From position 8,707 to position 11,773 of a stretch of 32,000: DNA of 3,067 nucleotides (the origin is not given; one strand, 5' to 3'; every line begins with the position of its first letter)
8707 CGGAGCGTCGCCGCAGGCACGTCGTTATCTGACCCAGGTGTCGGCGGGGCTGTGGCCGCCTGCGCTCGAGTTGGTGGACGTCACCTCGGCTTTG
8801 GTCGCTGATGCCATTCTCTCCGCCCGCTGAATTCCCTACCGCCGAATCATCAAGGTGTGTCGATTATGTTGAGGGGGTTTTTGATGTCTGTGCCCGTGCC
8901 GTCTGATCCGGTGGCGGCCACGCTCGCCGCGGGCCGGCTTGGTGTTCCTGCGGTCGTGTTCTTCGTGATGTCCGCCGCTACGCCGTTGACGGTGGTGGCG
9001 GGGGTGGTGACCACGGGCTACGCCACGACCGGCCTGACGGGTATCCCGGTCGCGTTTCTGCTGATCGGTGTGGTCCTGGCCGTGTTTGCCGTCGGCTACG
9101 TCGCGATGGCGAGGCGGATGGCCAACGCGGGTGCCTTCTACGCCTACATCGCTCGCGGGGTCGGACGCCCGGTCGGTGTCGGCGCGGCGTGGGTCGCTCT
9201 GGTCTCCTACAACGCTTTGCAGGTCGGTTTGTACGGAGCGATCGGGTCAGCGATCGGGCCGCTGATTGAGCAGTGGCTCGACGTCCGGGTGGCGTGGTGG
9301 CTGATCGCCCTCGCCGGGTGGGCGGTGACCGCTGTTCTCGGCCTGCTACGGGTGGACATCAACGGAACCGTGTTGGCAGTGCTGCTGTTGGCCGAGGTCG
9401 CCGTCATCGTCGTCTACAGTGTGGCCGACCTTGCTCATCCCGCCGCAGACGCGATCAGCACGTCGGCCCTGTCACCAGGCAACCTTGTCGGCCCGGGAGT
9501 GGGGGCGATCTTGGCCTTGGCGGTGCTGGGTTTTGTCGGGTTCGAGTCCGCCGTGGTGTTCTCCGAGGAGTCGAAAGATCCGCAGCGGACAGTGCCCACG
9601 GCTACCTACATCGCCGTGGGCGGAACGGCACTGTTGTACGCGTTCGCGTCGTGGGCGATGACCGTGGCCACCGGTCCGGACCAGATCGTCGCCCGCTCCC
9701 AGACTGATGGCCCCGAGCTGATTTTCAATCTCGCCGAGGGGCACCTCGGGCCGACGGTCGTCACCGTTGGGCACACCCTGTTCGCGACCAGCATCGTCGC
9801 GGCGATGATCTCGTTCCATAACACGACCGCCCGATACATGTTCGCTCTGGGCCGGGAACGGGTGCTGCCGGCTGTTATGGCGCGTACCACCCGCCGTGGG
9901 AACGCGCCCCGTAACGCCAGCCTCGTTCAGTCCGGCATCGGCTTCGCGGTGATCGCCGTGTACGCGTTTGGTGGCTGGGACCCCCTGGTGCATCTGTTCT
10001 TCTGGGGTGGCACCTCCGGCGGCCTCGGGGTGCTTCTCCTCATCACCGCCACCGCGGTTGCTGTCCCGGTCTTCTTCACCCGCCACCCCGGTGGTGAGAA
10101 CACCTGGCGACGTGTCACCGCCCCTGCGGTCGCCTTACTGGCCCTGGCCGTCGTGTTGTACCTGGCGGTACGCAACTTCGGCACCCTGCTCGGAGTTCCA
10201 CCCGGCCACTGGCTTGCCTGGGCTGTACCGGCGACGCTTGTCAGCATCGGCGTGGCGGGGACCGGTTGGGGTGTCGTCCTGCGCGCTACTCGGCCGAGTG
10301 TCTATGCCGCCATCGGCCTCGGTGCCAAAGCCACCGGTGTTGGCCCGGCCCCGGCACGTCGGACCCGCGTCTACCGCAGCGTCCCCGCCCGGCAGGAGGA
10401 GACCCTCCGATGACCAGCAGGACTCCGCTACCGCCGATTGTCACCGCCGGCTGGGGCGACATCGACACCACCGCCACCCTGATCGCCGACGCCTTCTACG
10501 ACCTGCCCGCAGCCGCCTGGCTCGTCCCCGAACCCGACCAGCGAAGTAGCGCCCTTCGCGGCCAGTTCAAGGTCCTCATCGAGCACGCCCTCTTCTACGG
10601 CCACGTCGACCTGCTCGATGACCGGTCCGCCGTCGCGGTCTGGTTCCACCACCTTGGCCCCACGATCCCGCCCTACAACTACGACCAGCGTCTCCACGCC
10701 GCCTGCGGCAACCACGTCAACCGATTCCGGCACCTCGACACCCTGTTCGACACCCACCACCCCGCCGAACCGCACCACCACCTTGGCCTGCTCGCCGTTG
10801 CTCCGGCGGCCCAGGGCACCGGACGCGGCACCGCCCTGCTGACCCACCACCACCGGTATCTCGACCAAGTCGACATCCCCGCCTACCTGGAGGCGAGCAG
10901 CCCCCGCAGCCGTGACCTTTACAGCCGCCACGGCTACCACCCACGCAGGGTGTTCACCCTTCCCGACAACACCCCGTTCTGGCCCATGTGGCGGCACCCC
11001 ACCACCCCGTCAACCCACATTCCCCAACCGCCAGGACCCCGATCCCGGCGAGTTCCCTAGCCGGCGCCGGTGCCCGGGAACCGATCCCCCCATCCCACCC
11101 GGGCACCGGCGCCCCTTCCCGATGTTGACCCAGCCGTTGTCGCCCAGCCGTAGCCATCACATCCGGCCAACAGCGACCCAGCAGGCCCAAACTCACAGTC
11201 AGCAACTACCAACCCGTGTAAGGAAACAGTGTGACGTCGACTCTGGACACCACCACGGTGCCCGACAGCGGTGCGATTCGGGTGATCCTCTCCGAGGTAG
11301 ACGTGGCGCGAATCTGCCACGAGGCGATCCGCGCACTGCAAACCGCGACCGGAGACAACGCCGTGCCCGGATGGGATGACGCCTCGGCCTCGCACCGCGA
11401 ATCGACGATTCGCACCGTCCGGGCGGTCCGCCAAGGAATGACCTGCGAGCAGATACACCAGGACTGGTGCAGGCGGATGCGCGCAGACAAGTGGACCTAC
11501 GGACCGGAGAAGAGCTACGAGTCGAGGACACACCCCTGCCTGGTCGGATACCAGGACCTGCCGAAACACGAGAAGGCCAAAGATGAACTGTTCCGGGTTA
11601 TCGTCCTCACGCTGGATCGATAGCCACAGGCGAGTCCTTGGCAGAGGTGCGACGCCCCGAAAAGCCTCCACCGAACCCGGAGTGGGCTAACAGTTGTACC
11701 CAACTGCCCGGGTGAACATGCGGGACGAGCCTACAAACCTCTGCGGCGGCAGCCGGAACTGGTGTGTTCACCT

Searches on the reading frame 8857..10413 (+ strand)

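Call 23: search_protein_families(library=pfam, proteins=[window:8857-10413:+], max_evalue=0.1)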
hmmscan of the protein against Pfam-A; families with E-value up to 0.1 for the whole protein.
window:8857-10413:+ (518 aa): 2 families
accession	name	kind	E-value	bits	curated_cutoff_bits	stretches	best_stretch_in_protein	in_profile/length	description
PF13520.12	AA_permease_2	-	1.4e-23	84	27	1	28-452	1-418/427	Amino acid permease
PF00324.27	AA_permease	-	5.9e-18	65.2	24.6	1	34-366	3-345/470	Amino acid permease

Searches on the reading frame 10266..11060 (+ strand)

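Call 3: search_protein_families(library=pfam, proteins=[window:10266-11060:+], max_evalue=1)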
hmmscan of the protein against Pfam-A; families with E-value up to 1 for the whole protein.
window:10266-11060:+ (264 aa): 4 families
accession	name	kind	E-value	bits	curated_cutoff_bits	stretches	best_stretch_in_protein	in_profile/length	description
PF13508.13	Acetyltransf_7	-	1.7e-06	28.8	27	1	170-225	29-83/84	Acetyltransferase (GNAT) domain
PF00583.31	Acetyltransf_1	-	2.7e-06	28.1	20.7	1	162-224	55-116/116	Acetyltransferase (GNAT) family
PF13673.13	Acetyltransf_10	-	6.5e-06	26.6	23.6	1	170-241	51-124/128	Acetyltransferase (GNAT) domain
PF13527.13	Acetyltransf_9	-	0.18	12.3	25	1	172-225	74-125/127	Acetyltransferase (GNAT) domain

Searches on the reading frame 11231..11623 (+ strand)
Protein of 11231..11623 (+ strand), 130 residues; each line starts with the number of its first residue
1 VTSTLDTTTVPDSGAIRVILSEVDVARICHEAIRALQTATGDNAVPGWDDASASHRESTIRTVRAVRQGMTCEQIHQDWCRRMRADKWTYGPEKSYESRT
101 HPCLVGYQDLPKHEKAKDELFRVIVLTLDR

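Call 3: search_protein_families(library=pfam, proteins=[window:11231-11623:+], max_evalue=1)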
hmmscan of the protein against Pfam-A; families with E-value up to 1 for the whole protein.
window:11231-11623:+ (130 aa): 2 families
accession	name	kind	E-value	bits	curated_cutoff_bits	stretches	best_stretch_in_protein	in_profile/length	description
PF02026.21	RyR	-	1.4e-10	41.7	27.4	1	71-118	24-71/91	RyR domain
PF24792.1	DUF7701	-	0.16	12.7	27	0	95-121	56-82/91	Domain of unknown function (DUF7701)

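Call 4: search_protein_families(library=ncbifam, proteins=[window:11231-11623:+], max_evalue=1)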
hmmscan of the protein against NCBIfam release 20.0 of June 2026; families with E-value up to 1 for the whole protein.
window:11231-11623:+ (130 aa): 0 families

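Call 5: search_protein_families(library=padloc, proteins=[window:11231-11623:+], max_evalue=1)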
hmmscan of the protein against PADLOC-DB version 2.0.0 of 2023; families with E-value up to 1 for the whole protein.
window:11231-11623:+ (130 aa): 0 families
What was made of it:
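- Tried and rejected: Curated libraries: Pfam, NCBIfam and PADLOC gave nothing for the window protein (calls 3-5).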
